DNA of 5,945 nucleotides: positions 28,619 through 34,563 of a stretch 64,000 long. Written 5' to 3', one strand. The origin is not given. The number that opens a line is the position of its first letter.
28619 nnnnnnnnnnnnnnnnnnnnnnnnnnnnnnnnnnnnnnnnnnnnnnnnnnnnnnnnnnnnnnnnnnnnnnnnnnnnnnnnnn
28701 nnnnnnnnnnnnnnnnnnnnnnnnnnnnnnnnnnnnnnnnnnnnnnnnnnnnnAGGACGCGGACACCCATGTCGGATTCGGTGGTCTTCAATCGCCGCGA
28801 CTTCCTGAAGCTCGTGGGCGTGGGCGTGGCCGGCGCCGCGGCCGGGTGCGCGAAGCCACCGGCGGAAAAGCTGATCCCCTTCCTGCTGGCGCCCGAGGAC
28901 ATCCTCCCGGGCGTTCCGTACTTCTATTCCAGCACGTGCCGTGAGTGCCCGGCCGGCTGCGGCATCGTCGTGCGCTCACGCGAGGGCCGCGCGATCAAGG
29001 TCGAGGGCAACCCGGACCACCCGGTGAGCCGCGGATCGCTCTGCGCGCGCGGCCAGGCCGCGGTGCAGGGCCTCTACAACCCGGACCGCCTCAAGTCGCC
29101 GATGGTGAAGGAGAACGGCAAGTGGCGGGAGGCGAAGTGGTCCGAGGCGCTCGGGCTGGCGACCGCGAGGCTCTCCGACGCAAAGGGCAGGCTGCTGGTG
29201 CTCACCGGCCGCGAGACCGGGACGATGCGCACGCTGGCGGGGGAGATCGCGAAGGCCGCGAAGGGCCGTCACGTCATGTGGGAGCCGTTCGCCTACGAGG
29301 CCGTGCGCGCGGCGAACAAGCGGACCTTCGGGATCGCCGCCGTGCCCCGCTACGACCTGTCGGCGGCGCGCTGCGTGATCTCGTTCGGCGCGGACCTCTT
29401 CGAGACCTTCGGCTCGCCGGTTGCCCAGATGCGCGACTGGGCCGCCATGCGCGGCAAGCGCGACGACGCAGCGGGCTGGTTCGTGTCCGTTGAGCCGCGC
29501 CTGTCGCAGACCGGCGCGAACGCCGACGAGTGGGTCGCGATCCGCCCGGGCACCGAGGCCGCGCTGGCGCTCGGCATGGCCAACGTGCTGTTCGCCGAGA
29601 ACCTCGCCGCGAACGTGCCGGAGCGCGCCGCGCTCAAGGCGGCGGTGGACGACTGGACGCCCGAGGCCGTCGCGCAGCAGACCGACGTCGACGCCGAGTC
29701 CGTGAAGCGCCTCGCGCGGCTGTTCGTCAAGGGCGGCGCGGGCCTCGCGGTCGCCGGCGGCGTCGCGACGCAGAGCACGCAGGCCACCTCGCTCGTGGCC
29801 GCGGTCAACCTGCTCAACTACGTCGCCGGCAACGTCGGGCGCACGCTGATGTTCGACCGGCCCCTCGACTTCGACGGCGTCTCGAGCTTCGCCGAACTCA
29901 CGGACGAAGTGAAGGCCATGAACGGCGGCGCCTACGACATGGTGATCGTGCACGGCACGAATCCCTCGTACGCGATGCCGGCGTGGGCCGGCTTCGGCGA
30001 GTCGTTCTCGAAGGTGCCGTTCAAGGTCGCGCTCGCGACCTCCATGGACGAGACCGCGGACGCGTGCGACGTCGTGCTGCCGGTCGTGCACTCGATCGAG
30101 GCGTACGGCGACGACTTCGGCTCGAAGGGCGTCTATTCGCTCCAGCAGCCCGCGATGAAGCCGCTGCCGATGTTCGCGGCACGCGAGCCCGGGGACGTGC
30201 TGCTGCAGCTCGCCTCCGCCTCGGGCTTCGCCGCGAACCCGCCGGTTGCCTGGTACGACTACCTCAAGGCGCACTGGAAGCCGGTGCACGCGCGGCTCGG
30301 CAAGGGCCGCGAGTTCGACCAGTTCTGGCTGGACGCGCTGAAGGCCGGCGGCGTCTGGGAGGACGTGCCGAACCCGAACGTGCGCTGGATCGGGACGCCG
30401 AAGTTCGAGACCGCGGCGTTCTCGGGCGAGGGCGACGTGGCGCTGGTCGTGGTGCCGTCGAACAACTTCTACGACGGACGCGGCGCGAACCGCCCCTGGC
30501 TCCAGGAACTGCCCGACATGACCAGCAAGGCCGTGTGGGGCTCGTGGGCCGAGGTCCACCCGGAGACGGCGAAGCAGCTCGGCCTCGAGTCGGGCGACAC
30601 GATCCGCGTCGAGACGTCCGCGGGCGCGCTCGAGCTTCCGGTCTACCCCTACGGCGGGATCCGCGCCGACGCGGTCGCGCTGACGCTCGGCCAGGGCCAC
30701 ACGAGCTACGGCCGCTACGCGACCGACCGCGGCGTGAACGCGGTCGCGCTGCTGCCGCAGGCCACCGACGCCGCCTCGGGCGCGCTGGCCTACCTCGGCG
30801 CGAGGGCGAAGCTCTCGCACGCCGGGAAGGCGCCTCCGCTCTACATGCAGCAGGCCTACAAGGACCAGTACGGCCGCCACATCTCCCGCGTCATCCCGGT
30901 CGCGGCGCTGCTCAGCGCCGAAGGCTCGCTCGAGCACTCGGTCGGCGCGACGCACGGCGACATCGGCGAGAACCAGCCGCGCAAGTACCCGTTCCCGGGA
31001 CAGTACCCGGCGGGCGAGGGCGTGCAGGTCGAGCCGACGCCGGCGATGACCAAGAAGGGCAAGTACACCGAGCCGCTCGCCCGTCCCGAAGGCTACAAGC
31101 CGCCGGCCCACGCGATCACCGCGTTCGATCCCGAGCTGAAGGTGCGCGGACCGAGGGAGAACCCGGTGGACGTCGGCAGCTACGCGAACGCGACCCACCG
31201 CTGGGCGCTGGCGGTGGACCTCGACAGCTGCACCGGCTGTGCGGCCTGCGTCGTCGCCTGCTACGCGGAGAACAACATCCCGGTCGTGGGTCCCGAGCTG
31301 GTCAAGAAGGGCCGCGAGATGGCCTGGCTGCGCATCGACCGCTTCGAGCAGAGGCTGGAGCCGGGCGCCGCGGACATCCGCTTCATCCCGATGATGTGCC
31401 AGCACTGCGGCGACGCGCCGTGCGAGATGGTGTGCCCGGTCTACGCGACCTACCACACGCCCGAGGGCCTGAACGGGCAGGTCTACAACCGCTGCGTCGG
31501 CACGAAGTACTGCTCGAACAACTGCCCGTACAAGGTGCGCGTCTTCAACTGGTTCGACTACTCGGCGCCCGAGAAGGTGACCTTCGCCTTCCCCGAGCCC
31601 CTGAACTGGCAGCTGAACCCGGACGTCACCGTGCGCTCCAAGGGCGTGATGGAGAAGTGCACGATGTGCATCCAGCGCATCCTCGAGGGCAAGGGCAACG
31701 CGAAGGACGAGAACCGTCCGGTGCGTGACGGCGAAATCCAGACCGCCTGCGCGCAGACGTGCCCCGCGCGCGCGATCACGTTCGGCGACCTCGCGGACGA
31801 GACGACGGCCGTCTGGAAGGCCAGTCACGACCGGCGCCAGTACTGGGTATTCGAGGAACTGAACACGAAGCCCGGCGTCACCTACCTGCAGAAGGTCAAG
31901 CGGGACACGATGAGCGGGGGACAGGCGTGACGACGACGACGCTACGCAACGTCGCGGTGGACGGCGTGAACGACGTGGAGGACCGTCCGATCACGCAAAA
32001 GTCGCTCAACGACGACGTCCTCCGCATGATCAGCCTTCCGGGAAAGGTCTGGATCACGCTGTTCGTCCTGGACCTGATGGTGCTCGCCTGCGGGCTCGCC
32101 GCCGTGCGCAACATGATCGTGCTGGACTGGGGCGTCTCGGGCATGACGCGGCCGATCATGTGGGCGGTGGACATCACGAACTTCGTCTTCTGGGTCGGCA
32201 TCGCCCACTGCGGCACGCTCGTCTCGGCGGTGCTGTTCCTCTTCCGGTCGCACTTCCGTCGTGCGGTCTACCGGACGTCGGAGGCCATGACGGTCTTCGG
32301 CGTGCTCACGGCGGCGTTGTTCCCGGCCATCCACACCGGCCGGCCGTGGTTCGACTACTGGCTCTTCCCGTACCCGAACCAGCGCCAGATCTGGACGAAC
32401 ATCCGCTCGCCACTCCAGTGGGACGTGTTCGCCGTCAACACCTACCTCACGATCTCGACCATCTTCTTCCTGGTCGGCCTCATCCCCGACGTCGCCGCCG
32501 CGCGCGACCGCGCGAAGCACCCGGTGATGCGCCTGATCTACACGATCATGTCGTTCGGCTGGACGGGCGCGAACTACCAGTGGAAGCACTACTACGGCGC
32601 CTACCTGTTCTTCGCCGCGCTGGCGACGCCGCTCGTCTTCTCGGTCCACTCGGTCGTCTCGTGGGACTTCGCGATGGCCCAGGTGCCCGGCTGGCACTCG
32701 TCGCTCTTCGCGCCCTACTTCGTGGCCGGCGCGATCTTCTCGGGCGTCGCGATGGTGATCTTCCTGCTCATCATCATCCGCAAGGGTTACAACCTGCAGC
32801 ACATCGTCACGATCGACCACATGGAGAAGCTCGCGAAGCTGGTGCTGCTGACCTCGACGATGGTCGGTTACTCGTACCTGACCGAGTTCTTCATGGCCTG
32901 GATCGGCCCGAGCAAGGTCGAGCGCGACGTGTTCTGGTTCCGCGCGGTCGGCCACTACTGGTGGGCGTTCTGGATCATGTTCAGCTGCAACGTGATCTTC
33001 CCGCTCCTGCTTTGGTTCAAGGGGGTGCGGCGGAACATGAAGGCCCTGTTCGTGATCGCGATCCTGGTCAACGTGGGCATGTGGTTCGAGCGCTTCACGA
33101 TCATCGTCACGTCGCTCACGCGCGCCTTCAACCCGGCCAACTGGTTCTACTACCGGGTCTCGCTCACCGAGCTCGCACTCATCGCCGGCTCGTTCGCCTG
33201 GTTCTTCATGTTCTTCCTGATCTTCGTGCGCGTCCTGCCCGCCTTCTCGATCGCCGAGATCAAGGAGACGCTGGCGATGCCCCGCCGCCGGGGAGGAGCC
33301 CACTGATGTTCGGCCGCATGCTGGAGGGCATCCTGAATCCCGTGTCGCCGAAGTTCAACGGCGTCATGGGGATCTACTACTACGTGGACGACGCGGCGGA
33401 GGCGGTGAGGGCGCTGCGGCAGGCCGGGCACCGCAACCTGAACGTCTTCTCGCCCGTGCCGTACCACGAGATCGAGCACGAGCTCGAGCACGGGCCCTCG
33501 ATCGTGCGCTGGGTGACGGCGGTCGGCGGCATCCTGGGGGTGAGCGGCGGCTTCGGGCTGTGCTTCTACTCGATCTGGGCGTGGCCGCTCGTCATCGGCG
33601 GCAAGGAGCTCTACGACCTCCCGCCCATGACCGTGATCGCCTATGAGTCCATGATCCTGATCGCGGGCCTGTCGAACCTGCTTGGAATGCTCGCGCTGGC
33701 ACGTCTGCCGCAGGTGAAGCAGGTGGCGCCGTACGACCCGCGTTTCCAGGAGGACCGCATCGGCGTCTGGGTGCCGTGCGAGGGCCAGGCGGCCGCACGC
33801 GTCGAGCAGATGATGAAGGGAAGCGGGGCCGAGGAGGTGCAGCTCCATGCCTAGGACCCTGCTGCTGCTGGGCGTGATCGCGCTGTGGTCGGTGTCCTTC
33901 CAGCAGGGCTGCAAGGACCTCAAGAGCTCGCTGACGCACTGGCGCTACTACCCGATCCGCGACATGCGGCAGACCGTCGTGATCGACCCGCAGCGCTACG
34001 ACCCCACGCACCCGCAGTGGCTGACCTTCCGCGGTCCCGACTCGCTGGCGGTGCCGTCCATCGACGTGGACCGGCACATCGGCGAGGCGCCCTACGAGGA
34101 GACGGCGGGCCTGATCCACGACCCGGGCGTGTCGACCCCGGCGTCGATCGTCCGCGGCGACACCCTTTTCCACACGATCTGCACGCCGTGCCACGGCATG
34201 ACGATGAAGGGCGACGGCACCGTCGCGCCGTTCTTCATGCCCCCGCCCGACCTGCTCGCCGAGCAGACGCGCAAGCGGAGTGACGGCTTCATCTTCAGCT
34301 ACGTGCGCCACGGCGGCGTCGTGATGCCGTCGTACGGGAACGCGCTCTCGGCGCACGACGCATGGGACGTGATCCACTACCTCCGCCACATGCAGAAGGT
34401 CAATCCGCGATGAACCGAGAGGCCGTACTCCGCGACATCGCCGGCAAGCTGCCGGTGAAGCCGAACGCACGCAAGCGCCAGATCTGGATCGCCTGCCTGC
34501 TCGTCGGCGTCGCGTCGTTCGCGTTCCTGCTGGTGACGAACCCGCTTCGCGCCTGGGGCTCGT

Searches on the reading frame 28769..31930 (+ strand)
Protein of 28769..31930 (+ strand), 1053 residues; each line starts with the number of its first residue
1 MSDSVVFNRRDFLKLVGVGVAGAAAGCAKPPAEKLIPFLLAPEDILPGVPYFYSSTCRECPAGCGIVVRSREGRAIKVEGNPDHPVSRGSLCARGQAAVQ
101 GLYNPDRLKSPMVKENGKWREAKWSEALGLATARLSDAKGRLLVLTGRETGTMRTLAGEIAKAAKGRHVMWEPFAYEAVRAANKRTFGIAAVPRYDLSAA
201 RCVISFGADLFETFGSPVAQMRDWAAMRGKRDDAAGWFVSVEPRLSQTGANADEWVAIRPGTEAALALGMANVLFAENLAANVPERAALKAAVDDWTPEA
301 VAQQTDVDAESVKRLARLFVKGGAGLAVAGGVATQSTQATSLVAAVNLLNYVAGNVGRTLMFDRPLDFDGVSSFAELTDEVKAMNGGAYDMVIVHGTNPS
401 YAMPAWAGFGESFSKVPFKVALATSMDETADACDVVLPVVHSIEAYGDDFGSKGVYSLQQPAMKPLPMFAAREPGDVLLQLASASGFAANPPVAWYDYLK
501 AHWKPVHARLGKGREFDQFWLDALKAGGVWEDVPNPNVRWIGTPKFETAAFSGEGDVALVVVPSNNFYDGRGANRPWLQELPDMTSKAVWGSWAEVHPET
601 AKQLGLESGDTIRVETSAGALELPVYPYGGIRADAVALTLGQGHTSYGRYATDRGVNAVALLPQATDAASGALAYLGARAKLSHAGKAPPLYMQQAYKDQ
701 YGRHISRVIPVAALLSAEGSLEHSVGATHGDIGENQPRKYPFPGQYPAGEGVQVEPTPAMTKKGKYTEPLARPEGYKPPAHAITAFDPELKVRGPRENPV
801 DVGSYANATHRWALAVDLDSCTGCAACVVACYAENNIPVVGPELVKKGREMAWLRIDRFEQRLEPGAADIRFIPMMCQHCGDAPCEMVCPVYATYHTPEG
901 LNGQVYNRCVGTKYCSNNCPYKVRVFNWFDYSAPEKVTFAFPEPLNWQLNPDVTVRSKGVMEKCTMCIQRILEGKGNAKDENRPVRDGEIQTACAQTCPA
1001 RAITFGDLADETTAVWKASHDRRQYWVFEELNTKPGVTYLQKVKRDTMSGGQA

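Call 8: search_protein_families(library=pfam, proteins=[window:28769-31930:+], max_evalue=0.01)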
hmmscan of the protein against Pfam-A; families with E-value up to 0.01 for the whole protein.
window:28769-31930:+ (1053 aa): 11 families
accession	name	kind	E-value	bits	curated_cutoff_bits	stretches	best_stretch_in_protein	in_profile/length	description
PF00384.28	Molybdopterin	-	7.9e-20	71.6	24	1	107-465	1-336/353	Molybdopterin oxidoreductase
PF04879.21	Molybdop_Fe4S4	-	1.6e-14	54.1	22.7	1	53-104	4-55/55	Molybdopterin oxidoreductase Fe4S4 domain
PF01568.27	Molydop_binding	-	3.6e-11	43.5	26.8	1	591-674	28-105/110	Molydopterin dinucleotide binding domain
PF12838.12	Fer4_7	-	3.9e-11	43.7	27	2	820-891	1-50/52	4Fe-4S dicluster domain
PF13247.11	Fer4_11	-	1.1e-10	42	26.2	1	870-929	3-64/100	4Fe-4S dicluster domain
PF13183.11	Fer4_8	-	3.5e-05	24.7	27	1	818-891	2-66/68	4Fe-4S dicluster domain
PF12797.12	Fer4_2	-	0.00031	21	24.5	1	812-831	1-20/22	4Fe-4S binding domain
PF13187.11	Fer4_9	-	0.00041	20.7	27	1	821-891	2-49/52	4Fe-4S dicluster domain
PF25160.1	LdpA_Fe-S-bd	-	0.0024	18.1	27.6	0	882-922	6-41/49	LdpA Fe-S cluster-binding domain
PF12837.12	Fer4_6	-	0.0047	17.3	25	1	815-833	3-21/24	4Fe-4S binding domain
PF10518.14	TAT_signal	-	0.0089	16.4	22.7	1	7-26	2-21/21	TAT (twin-arginine translocation) pathway signal sequence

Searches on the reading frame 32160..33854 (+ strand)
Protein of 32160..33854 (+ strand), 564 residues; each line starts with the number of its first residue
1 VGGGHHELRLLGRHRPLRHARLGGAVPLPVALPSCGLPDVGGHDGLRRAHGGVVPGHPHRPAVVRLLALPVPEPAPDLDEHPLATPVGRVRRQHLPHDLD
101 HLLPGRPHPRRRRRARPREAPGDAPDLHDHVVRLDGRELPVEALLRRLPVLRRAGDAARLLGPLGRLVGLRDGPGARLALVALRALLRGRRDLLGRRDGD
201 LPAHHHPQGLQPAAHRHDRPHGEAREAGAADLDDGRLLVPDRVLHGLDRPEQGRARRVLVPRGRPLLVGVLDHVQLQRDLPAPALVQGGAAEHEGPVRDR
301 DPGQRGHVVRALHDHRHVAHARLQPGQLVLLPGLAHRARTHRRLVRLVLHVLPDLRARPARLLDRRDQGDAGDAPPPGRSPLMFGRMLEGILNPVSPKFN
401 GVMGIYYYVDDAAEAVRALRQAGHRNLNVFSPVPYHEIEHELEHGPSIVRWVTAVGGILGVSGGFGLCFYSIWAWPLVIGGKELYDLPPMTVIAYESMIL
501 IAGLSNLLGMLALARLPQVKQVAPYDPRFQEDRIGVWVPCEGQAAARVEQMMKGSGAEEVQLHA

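Call 8: search_protein_families(library=pfam, proteins=[window:32160-33854:+], max_evalue=0.01)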
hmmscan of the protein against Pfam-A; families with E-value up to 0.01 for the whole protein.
window:32160-33854:+ (564 aa): 1 family
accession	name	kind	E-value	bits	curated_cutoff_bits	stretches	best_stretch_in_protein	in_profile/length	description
PF11821.13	ActD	-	2.7e-40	138.2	25.7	1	401-561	2-169/170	Alternative complex III, ActD subunit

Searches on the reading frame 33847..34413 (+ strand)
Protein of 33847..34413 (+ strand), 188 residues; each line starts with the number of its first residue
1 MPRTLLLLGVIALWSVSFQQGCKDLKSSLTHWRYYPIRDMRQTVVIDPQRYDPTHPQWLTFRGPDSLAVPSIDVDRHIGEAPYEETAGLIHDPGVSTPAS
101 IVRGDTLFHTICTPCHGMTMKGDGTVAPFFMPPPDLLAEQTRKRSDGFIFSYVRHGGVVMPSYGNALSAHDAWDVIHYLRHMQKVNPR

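Call 8: search_protein_families(library=pfam, proteins=[window:33847-34413:+], max_evalue=0.01)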
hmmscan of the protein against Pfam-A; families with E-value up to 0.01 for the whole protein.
window:33847-34413:+ (188 aa): 2 families
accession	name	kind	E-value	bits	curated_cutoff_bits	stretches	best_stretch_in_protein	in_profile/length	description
PF13442.11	Cytochrome_CBB3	-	9.7e-09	35.9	27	1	102-179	4-68/68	Cytochrome C oxidase, cbb3-type, subunit III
PF00034.26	Cytochrom_C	-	2.1e-06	29.4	21.3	1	102-182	2-89/90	Cytochrome c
